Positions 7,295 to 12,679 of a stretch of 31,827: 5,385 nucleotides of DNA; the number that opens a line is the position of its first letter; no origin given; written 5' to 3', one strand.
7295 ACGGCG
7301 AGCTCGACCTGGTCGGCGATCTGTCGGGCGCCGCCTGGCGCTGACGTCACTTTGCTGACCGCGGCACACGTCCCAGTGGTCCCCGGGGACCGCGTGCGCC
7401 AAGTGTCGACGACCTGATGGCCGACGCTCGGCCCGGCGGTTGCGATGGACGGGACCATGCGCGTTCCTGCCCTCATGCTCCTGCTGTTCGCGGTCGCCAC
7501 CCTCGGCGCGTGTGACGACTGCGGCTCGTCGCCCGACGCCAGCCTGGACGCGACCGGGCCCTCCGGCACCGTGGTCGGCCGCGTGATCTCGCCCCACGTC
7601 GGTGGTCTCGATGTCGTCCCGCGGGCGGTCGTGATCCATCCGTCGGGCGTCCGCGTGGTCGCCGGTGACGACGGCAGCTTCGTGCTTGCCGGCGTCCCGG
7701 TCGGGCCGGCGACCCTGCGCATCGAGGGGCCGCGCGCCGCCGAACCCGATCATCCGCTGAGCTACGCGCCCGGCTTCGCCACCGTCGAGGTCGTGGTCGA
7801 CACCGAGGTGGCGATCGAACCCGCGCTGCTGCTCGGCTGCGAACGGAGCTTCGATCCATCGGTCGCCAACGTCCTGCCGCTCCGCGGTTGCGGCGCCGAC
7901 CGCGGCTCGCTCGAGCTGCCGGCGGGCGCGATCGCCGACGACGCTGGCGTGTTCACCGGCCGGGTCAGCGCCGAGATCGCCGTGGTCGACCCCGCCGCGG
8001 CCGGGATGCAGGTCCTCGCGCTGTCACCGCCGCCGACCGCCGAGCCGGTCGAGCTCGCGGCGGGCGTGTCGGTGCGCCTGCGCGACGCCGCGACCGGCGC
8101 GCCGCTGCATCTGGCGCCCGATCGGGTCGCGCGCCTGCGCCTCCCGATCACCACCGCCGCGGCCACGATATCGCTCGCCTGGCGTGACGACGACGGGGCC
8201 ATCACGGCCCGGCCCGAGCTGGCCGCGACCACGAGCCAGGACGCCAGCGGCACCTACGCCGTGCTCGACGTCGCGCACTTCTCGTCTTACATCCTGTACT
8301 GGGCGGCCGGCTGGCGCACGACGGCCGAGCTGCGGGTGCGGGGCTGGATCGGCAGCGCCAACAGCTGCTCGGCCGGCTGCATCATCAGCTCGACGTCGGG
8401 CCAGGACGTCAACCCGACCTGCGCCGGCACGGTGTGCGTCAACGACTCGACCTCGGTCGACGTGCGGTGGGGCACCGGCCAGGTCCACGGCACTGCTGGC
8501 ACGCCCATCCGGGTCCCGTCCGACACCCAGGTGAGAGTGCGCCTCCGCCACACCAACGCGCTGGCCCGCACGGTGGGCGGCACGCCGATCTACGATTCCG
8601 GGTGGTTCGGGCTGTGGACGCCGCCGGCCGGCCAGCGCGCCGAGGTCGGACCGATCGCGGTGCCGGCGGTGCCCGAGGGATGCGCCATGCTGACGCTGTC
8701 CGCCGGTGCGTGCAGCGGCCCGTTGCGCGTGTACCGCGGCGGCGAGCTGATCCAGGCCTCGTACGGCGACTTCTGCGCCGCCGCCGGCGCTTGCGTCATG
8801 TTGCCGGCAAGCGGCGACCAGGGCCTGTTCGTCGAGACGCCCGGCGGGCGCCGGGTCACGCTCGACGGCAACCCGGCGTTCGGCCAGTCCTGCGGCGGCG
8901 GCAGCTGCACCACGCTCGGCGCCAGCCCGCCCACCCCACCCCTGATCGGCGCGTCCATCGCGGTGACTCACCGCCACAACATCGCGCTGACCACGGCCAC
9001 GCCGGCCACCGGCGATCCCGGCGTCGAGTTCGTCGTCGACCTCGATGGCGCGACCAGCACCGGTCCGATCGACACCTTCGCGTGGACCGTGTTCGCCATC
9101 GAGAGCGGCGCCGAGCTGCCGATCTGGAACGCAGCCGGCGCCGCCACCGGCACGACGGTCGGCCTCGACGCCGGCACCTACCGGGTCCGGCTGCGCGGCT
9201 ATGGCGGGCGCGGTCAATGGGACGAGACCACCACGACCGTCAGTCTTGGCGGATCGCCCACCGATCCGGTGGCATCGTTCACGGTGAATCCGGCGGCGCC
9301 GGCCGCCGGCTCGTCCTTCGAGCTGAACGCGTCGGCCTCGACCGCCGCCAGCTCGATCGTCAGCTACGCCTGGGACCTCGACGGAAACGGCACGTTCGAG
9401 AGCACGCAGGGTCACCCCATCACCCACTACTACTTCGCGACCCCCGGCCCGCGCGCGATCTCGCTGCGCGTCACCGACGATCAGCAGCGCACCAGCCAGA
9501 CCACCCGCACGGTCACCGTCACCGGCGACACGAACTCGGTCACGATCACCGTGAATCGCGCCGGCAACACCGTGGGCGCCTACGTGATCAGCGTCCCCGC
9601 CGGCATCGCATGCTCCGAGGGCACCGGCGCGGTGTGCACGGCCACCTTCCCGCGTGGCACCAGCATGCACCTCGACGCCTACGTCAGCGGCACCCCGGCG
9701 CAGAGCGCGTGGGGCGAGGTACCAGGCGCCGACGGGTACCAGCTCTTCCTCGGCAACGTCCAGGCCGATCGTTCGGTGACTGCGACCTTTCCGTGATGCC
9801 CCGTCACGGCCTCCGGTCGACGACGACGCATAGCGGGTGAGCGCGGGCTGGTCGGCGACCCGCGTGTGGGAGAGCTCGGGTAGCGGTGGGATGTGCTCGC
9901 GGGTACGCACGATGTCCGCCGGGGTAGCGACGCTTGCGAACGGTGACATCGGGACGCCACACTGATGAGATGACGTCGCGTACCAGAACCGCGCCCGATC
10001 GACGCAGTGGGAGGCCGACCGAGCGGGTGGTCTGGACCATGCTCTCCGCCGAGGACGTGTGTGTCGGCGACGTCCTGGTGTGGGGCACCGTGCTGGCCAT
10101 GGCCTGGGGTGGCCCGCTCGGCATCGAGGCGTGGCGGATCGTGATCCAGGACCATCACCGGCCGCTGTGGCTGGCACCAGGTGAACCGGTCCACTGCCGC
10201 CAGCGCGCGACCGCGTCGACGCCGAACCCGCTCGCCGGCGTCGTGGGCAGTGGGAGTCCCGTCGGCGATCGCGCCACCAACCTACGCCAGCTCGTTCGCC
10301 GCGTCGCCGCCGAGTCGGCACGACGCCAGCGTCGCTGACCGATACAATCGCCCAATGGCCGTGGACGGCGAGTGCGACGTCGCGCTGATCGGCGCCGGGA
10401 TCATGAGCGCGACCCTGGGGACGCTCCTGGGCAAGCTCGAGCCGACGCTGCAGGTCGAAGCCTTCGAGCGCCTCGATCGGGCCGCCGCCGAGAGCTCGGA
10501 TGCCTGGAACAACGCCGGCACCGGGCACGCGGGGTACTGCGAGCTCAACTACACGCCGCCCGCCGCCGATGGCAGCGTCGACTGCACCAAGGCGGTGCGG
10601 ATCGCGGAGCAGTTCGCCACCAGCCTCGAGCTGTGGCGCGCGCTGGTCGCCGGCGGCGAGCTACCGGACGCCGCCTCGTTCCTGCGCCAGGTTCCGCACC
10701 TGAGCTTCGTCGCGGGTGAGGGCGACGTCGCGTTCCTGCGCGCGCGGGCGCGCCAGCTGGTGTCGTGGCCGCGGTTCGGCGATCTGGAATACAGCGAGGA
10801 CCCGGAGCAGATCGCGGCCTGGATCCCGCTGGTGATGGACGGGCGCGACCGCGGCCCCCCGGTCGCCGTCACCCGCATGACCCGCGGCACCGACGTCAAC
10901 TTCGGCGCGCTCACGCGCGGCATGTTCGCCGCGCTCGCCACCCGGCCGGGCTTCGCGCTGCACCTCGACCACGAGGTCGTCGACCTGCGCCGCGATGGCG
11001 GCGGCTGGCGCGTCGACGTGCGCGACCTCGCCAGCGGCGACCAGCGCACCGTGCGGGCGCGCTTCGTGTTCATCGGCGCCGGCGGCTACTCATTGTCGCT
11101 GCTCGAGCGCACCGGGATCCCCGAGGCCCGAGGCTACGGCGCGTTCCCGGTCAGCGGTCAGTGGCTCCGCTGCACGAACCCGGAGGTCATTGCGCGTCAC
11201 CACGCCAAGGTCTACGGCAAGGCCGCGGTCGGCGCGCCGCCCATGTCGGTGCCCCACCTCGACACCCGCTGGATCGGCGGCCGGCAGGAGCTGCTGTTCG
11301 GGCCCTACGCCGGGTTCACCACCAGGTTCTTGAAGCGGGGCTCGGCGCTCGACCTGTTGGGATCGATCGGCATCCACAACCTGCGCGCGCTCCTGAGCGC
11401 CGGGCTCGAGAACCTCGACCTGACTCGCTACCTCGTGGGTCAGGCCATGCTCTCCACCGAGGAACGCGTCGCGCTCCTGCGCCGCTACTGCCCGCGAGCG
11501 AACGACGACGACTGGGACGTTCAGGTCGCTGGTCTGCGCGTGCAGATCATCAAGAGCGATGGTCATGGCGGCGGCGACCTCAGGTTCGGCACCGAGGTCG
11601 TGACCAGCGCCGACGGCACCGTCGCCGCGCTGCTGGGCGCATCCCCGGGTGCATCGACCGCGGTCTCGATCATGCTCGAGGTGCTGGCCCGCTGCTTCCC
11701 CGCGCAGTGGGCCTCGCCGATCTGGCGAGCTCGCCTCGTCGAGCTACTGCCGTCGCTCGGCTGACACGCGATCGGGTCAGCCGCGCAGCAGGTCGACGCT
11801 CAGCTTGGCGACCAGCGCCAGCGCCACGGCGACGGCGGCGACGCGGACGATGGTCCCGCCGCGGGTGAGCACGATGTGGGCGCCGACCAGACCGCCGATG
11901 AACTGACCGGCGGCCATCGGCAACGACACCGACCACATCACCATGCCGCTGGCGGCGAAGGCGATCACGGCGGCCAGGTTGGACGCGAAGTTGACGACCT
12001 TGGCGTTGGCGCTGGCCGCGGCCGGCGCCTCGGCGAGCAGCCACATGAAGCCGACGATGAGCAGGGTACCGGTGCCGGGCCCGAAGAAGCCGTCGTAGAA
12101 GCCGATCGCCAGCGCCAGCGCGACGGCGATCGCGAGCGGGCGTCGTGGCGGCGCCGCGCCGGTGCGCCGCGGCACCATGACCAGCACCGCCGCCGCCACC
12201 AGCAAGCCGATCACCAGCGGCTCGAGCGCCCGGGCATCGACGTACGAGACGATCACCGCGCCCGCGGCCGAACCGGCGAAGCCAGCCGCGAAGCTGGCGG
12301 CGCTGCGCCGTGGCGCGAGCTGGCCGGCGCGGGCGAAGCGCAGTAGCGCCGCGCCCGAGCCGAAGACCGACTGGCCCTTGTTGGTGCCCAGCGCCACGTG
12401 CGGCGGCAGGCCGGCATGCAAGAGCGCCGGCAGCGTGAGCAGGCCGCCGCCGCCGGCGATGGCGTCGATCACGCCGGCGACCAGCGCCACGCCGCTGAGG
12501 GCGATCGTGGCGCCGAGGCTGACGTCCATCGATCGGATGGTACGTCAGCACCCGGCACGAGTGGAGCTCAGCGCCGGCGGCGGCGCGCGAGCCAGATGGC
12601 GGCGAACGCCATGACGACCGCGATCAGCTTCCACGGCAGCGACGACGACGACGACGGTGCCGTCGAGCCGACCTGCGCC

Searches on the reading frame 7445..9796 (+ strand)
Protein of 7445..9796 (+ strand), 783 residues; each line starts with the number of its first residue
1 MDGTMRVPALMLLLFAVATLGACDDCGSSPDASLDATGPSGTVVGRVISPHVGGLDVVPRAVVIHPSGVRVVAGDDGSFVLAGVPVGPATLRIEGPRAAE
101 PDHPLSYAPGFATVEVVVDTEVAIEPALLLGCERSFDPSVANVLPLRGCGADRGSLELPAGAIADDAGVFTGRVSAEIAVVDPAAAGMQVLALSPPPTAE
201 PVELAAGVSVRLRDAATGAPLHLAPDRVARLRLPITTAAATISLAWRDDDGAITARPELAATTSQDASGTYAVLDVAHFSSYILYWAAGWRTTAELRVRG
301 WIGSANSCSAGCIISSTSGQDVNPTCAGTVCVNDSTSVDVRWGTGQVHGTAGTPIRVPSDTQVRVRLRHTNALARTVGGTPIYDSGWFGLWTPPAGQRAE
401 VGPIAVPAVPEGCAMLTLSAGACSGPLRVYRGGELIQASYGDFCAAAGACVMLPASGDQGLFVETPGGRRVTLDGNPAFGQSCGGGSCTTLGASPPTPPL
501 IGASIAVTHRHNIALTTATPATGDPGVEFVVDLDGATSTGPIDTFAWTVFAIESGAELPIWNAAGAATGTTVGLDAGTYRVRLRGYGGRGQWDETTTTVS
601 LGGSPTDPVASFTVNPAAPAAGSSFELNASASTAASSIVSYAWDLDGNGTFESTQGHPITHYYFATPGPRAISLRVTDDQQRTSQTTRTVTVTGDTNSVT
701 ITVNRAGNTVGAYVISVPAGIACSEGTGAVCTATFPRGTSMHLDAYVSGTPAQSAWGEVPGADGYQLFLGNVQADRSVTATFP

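Call 13: search_protein_families(library=pfam, proteins=[window:7445-9796:+], max_evalue=0.001)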
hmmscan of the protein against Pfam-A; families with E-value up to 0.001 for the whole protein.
window:7445-9796:+ (783 aa): 3 families
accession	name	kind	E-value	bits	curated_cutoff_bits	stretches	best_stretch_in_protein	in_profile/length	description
PF18911.6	PKD_4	-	2e-08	34.6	27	1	607-692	3-83/85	PKD domain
PF22352.2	K319L-like_PKD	-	1.5e-07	31.7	27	1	623-692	12-84/84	K319L-like, PKD domain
PF00801.26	PKD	-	7.1e-06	26.4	23.5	1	612-690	2-79/80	PKD domain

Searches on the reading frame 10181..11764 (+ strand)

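Call 13: search_protein_families(library=pfam, proteins=[window:10181-11764:+], max_evalue=0.001)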
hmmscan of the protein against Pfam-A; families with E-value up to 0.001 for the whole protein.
window:10181-11764:+ (527 aa): 2 families
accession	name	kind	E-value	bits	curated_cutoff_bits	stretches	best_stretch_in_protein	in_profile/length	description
PF06039.21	Mqo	-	6e-207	688.4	27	1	65-527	3-466/489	Malate:quinone oxidoreductase (Mqo)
PF01494.25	FAD_binding_3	-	0.00013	21.7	22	1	234-305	92-161/349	FAD binding domain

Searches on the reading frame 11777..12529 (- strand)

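Call 13: search_protein_families(library=pfam, proteins=[window:11777-12529:-], max_evalue=0.001)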
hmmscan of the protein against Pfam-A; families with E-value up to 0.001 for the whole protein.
window:11777-12529:- (250 aa): 1 family
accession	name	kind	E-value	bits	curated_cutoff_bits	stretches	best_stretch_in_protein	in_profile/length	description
PF01925.25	TauE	-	5.4e-42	144.5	32.6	1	13-243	3-237/237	Sulfite exporter TauE/SafE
